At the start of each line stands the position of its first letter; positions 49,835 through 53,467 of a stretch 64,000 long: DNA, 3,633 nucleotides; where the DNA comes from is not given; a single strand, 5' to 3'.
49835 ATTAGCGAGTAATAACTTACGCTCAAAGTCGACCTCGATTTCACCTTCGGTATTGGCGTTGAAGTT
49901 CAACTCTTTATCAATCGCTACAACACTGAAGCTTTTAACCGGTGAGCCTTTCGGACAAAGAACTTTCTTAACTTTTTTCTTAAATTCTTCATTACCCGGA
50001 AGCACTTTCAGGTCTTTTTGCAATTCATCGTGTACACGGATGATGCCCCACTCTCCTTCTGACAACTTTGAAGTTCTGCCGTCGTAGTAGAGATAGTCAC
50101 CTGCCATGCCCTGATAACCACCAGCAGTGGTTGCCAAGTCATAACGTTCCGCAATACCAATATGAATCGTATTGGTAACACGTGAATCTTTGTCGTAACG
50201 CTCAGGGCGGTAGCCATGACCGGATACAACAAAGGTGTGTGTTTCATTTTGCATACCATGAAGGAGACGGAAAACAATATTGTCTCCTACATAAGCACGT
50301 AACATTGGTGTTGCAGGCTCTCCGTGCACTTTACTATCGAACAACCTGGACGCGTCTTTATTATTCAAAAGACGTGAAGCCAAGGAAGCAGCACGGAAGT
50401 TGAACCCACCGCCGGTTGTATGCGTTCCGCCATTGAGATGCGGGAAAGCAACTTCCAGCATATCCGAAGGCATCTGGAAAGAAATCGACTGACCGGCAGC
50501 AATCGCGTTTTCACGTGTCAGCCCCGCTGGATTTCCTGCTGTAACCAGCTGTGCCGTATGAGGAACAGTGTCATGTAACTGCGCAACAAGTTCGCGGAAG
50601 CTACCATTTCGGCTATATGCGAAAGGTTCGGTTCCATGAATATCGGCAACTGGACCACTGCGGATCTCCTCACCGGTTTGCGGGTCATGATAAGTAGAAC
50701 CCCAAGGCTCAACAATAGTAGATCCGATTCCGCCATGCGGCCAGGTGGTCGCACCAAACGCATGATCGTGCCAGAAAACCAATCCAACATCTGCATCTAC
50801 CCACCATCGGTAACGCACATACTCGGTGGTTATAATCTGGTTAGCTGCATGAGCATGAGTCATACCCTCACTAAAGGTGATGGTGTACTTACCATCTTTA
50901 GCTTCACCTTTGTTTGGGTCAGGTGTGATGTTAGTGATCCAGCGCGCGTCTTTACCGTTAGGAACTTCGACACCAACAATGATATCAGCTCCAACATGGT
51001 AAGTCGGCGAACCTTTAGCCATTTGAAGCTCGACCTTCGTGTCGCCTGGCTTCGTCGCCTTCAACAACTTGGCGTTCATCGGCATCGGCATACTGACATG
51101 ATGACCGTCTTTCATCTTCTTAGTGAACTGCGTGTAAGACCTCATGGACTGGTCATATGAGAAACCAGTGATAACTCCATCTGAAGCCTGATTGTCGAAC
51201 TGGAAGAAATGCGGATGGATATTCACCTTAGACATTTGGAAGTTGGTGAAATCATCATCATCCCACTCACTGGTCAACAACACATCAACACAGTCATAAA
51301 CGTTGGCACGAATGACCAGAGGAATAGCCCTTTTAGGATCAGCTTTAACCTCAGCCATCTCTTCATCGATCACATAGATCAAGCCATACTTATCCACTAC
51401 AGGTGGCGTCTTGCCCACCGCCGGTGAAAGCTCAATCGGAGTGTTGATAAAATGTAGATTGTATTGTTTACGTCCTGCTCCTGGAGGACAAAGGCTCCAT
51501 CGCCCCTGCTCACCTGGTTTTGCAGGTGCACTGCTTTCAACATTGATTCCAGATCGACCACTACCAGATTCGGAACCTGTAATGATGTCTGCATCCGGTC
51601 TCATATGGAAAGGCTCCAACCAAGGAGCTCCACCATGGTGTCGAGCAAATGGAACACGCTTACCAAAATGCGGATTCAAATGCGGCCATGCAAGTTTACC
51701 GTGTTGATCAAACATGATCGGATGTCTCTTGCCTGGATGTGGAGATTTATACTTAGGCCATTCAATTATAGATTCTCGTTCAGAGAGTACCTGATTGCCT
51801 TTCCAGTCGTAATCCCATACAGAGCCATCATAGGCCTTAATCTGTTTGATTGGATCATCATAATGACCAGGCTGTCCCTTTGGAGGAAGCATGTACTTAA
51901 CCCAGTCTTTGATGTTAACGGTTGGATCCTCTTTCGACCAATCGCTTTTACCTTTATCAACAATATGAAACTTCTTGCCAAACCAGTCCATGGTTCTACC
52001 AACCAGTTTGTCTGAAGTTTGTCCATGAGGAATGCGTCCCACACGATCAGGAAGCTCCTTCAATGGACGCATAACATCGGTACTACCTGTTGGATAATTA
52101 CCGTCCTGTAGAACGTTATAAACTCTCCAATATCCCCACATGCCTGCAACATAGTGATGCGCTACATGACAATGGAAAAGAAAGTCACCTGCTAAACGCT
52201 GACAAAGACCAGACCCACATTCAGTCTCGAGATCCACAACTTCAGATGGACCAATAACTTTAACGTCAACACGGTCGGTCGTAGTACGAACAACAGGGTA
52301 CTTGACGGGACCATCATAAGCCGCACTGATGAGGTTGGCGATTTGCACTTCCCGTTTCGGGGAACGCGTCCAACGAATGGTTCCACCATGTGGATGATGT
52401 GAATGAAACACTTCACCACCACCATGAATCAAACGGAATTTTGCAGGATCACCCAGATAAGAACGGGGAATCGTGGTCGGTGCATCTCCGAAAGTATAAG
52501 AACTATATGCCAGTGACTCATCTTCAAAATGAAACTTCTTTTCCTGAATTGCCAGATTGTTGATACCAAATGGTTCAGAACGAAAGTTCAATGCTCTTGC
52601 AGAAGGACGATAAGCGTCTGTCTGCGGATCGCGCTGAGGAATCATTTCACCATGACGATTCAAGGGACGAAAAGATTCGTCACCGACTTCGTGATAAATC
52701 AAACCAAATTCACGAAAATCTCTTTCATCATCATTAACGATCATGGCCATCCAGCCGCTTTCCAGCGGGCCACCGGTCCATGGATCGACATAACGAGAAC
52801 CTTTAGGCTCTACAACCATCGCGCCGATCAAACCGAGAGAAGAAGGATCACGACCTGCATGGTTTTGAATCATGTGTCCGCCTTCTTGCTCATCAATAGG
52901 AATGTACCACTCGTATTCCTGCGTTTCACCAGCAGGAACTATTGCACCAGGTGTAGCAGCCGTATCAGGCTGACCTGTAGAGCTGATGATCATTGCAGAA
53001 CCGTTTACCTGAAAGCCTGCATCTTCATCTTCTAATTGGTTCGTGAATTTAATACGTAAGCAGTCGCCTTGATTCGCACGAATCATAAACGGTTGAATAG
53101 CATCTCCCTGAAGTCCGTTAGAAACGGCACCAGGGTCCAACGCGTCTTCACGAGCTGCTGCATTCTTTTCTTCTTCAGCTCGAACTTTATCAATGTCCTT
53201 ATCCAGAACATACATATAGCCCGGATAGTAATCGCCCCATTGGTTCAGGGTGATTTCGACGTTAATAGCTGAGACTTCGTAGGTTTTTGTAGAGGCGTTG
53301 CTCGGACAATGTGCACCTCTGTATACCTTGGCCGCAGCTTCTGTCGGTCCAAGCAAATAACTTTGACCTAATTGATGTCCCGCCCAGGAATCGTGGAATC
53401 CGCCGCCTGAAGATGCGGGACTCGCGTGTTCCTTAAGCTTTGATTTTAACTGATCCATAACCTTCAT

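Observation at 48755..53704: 1649-aa multicopper oxidase with copper-ligand motifs in permuted order and only one complete ligand set across six cupredoxin-like domains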

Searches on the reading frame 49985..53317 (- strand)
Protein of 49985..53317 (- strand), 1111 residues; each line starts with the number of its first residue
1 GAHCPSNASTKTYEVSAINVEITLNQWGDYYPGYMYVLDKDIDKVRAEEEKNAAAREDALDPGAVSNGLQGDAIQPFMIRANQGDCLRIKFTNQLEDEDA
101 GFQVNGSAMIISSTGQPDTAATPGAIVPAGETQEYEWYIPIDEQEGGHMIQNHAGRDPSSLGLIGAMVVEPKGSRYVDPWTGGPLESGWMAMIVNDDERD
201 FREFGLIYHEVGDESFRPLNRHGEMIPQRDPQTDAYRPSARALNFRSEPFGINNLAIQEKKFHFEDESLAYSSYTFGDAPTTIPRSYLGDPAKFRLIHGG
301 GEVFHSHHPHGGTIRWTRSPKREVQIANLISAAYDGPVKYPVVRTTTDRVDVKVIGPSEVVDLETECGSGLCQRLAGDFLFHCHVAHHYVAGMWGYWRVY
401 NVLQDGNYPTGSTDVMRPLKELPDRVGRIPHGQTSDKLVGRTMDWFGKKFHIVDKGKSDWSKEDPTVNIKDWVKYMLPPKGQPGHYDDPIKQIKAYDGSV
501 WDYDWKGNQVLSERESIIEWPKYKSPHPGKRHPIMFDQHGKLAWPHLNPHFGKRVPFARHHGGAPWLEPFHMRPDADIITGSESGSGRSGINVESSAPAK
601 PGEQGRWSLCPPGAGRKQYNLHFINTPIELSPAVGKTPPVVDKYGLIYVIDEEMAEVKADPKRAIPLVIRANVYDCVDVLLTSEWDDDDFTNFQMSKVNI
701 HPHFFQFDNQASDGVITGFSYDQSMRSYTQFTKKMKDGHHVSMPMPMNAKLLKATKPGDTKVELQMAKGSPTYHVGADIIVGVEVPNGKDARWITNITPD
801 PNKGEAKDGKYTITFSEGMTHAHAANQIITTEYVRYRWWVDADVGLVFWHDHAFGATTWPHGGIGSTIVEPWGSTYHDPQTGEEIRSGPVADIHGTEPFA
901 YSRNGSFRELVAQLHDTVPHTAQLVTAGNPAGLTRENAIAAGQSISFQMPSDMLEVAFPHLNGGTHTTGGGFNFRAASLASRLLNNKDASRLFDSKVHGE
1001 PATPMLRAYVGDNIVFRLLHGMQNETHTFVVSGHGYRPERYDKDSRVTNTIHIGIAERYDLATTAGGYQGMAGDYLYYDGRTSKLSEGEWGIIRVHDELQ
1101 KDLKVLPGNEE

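Call 49: predict_structure(alignment_id=A3)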
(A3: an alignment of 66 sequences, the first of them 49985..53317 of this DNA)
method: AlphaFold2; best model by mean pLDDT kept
length: 1111 residues; sequences in the alignment: 66
mean_pLDDT: 74.6   pTM: 0.75
mean pLDDT of the five models: 74.6, 73.8, 72.0, 65.7, 65.3
residues with pLDDT >= 90: 229; 70-90: 515; 50-70: 228; < 50: 139
segments of 3 or more residues with pLDDT < 50: 228-238, 249-254, 266-275, 303-326, 339-341, 343-354, 383-392, 565-567, 690-723, 847-861, 963-967, 1022-1024
pLDDT, mean of each block of 10 residues (from residue 1): 80 95 77 91 93 82 68 88 94 90 88 88 88 94 85 72 88 92 91 90 82 61 64 44 66 51 51 50 80 76 43 42 48 52 43 52 64 62 41 66 85 83 89 93 81 90 87 83 64 74 90 80 75 87 74 70 54 71 74 73 61 75 82 84 80 87 83 76 68 42 41 37 65 68 77 94 90 84 86 89 82 91 94 74 53 41 67 86 90 83 86 71 61 60 60 73 55 75 84 84 89 84 63 82 76 68 88 89 68 92 88 66
secondary structure, 60 per line:
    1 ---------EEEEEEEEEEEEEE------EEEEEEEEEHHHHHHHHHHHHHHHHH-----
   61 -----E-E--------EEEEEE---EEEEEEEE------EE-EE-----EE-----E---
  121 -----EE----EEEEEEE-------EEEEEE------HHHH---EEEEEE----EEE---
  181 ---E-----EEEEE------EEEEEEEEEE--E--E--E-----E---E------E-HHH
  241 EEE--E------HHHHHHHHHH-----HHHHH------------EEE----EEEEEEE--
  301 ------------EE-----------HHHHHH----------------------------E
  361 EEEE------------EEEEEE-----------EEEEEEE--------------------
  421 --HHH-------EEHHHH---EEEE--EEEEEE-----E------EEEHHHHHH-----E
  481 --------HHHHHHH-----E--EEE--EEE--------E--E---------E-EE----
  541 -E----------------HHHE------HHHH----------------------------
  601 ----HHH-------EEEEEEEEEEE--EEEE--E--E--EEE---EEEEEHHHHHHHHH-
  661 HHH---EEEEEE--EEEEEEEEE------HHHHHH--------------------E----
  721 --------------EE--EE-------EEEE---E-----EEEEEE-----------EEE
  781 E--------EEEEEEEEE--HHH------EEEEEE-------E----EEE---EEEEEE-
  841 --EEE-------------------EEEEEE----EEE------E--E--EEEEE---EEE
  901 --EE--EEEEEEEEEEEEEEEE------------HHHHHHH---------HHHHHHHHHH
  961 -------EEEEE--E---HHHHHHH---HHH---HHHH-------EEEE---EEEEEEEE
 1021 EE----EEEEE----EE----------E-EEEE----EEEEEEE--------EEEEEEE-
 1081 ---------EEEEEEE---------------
elements in order (helices of 4 or more, strands of 3 or more residues): E10-23 E30-38 H39-55 E77-82 E86-93 E132-138 E146-151 H158-161 E165-170 E175-177 E190-194 E201-210 E241-243 H253-262 H268-272 E285-287 E292-298 H326-331 E360-364 E377-382 E394-400 H435-438 E442-445 E448-453 E466-468 H469-474 H489-495 E504-506 E509-511 H569-572 E615-625 E628-631 E640-642 E646-650 H651-659 E667-672 E675-683 H690-695 E748-751 E761-766 E778-781 E790-798 E810-815 E828-830 E834-839 E843-845 E865-870 E875-877 E890-894 E898-900 E907-922 H935-941 H951-960 E968-972 H979-985 H995-998 E1006-1009 E1013-1022 E1027-1031 E1050-1053 E1058-1064 E1073-1079 E1090-1096

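Call 53: fold_search(model_id=the predicted structure, library=pdb)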
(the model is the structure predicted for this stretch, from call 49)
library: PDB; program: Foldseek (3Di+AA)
matches with E <= 10: 1611; with E <= 0.001: 502
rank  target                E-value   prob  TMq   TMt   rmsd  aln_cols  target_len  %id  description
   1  9bxa_A                3.7e-50  1.00  0.53  0.49   9.8      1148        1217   20  Structure of Mnx H340A complex from Bacillus sp. PL-12 (released 2024-08-07)
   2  5n0k                  7.9e-17  1.00  0.36  0.38  10.8      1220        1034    9  Rat ceruloplasmin orthorhombic form (released 2017-12-13)
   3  4enz                  2.0e-16  1.00  0.36  0.39  10.3      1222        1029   10  Structure of human ceruloplasmin at 2.6 A resolution (released 2013-04-17)
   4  4bxs_V                3.8e-16  1.00  0.35  0.32  10.5      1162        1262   11  Crystal Structure of the Prothrombinase Complex from the Venom of Pseudonaja Textilis (released 2013-07-31)
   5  9mot_A                1.6e-15  1.00  0.33  0.51  17.1      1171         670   10  Cryo-EM structure of factor Va bound to activated protein C (released 2025-05-21)
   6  2j5w                  4.3e-15  1.00  0.36  0.39  10.4      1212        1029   10  Ceruloplasmin revisited: structural and functional roles of various metal cation binding sites (released 2007-02-06)
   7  7kve                  6.2e-15  1.00  0.20  0.17  21.9      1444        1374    9  Cryo-EM structure of human Factor V at 3.3 Angstrom resolution (released 2021-03-10)
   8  4ejx_A                6.6e-15  1.00  0.36  0.38  10.2      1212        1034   10  Structure of ceruloplasmin-myeloperoxidase complex (released 2013-04-10)
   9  9jbv                  3.7e-14  1.00  0.19  0.17  20.6      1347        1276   10  Structure of Engineered Coagulation Factor VIII with Enhanced Secretion and Coagulation Potential (released 2025-09-10)
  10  8tn9                  1.0e-13  1.00  0.20  0.17  19.7      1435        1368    9  Structural architecture of the acidic region of the B domain of coagulation factor V (released 2023-10-04)
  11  6mf0_A                1.1e-13  1.00  0.32  0.29  14.8      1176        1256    8  Crystal Structure Determination of Human/Porcine Chimera Coagulation Factor VIII (released 2019-09-11)
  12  6mf0_B                2.2e-13  1.00  0.19  0.17  19.4      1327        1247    9  Crystal Structure Determination of Human/Porcine Chimera Coagulation Factor VIII (released 2019-09-11)
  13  4bdv_A                3.0e-13  1.00  0.31  0.52  19.3      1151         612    9  CRYSTAL STRUCTURE OF A TRUNCATED B-DOMAIN HUMAN FACTOR VIII (released 2013-05-15)
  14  7kbt_A                5.8e-13  1.00  0.35  0.32  10.5      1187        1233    8  Factor VIII in complex with the anti-C2 domain antibody, G99 (released 2020-11-18)
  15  7k66_A                1.1e-12  1.00  0.19  0.17  19.2      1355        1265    9  Structure of Blood Coagulation Factor VIII in Complex with an Anti-C1 Domain Pathogenic Antibody Inhibitor (released 2020-10-14)
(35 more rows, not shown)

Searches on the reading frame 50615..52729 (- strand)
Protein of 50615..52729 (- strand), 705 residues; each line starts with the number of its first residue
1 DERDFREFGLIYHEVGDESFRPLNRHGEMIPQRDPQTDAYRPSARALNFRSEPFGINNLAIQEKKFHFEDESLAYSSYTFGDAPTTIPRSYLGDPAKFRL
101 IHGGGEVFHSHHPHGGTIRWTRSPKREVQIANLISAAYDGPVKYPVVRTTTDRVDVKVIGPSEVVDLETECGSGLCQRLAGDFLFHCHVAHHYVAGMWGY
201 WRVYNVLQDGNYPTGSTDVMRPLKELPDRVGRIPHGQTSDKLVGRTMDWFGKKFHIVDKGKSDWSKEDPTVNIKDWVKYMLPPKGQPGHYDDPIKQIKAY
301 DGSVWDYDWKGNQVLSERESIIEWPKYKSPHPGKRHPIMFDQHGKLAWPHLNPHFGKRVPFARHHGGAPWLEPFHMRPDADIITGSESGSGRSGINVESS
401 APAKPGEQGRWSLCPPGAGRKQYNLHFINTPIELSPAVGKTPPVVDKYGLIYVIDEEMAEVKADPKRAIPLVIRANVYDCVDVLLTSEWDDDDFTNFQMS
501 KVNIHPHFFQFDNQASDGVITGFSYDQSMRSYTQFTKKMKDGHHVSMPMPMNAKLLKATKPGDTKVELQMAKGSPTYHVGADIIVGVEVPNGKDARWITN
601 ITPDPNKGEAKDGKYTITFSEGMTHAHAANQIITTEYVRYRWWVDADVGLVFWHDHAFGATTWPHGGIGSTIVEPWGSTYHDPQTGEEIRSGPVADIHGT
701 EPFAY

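Call 52: search_protein_representatives(protein=window:50615-52729:-)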
Query: 705 residues. Proteins with E-value up to 0.001 (for the whole library): 1065; up to 1e-10: 644; up to 1e-30: 213. The best 150 are listed.
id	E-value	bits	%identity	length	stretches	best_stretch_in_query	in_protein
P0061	0.0e+00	1428.6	61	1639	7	2-705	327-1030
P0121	4.5e-214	729.6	48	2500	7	4-703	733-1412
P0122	1.5e-180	618.8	42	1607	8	4-701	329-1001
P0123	1.3e-156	539.6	55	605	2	3-469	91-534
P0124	8.6e-152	523.6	41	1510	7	3-699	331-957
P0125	6.8e-150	517.3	40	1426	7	4-375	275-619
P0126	6.3e-149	514.2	43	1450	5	3-703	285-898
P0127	8.2e-148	510.5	69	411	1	56-367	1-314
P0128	7.2e-146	504.0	45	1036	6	70-532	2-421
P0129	9.0e-146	503.7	48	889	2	2-698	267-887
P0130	3.6e-145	501.7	41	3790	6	4-379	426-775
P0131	6.9e-142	490.9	42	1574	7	1-699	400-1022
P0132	3.9e-140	485.1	40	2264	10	5-534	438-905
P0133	6.1e-138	477.8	46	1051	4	4-533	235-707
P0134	7.0e-137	474.3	40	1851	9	5-536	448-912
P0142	4.7e-119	415.4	43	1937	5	4-372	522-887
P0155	3.6e-106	372.8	40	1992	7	3-704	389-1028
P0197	3.9e-61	223.8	38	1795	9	1-229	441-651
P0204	9.0e-59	216.0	37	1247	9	4-230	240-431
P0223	2.9e-51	191.2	35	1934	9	3-230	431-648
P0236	3.1e-48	181.2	31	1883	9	4-235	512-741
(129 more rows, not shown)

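Call 73: search_protein_families(library=ncbifam, proteins=[P0223, P0236, P0142, P0155, P0197], max_evalue=1e-20)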
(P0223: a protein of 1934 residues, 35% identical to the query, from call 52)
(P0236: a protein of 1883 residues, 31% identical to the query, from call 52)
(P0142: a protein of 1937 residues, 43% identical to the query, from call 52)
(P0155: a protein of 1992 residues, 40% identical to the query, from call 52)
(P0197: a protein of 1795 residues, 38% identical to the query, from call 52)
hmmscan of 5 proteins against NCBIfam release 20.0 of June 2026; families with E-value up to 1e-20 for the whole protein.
P0223 (1934 aa): 1 family
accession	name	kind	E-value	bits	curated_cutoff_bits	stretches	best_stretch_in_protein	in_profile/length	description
NF041487.1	copper_ox_MnxG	equivalog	4.5e-77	259.3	3100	0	957-1135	1228-1406/1894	manganese-oxidizing multicopper oxidase MnxG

P0236 (1883 aa): 1 family
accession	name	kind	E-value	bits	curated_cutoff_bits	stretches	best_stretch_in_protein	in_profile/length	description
NF041487.1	copper_ox_MnxG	equivalog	1.1e-73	248.1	3100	1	1386-1790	1471-1894/1894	manganese-oxidizing multicopper oxidase MnxG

P0142 (1937 aa): 1 family
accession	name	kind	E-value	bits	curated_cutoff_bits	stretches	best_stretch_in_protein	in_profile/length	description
NF041487.1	copper_ox_MnxG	equivalog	9.2e-33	112.4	3100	0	626-738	427-520/1894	manganese-oxidizing multicopper oxidase MnxG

P0155 (1992 aa): 1 family
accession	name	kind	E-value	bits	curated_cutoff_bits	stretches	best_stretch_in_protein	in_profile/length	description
NF041487.1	copper_ox_MnxG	equivalog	1e-32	112.2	3100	0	469-583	425-519/1894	manganese-oxidizing multicopper oxidase MnxG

P0197 (1795 aa): 1 family
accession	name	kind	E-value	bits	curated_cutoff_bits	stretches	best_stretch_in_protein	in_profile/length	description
NF041487.1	copper_ox_MnxG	equivalog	1.9e-65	220.8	3100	0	521-633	427-519/1894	manganese-oxidizing multicopper oxidase MnxG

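Call 76: find_encoding_contigs(protein=P0122, flank=6000, max_places=1)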
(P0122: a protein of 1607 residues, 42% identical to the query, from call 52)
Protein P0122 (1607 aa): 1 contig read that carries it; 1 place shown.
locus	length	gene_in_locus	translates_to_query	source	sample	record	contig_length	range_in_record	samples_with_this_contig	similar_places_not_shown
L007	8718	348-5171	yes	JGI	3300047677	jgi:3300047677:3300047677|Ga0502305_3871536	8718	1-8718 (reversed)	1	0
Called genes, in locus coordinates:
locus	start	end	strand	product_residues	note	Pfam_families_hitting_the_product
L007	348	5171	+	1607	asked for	PF07731:Cu-oxidase_2 (faint), PF07732:Cu-oxidase_3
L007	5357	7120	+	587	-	-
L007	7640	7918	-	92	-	-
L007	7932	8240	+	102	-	-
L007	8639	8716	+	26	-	?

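Call 78: find_encoding_contigs(protein=P0124, flank=5000, max_places=1)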
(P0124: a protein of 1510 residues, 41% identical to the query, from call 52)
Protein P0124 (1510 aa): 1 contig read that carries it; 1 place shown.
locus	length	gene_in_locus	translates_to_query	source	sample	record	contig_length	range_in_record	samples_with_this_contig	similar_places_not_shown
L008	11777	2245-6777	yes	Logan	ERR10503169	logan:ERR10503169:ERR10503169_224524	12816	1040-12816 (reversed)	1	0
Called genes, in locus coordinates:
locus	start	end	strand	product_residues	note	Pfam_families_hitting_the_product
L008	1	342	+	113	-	?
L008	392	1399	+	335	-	PF00111:Fer2, PF00970:FAD_binding_6 (weak)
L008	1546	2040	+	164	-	PF07310:PAS_5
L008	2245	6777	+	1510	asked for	PF07731:Cu-oxidase_2 (faint), PF07732:Cu-oxidase_3 (weak)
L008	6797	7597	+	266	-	-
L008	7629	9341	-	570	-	PF00528:BPD_transp_1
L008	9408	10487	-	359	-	PF01547:SBP_bac_1, PF13531:SBP_bac_11, PF13416:SBP_bac_8, PF13343:SBP_bac_6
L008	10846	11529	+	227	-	PF04290:DctQ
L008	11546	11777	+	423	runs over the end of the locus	?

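Call 79: find_encoding_contigs(protein=P0131, flank=5000, max_places=1)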
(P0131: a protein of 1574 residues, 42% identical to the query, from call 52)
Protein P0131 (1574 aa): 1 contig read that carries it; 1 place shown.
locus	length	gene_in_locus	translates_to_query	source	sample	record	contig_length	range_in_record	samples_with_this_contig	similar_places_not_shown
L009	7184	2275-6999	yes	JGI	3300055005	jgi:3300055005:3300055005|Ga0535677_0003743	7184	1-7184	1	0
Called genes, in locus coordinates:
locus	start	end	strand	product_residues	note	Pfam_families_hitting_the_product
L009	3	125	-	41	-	?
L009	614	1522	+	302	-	PF01370:Epimerase, PF05368:NmrA, PF13460:NAD_binding_10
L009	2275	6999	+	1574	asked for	PF07731:Cu-oxidase_2 (faint), PF07732:Cu-oxidase_3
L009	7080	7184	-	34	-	?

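Call 80: find_encoding_contigs(protein=P0204, flank=5000, max_places=1)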
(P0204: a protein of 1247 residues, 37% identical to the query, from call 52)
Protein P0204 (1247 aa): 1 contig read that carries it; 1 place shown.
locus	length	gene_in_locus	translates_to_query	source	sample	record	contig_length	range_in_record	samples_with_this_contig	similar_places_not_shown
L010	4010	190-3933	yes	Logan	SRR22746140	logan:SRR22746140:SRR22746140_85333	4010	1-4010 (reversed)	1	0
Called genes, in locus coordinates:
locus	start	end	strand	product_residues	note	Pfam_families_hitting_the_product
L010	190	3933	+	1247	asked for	PF07732:Cu-oxidase_3 (weak), PF07731:Cu-oxidase_2 (weak)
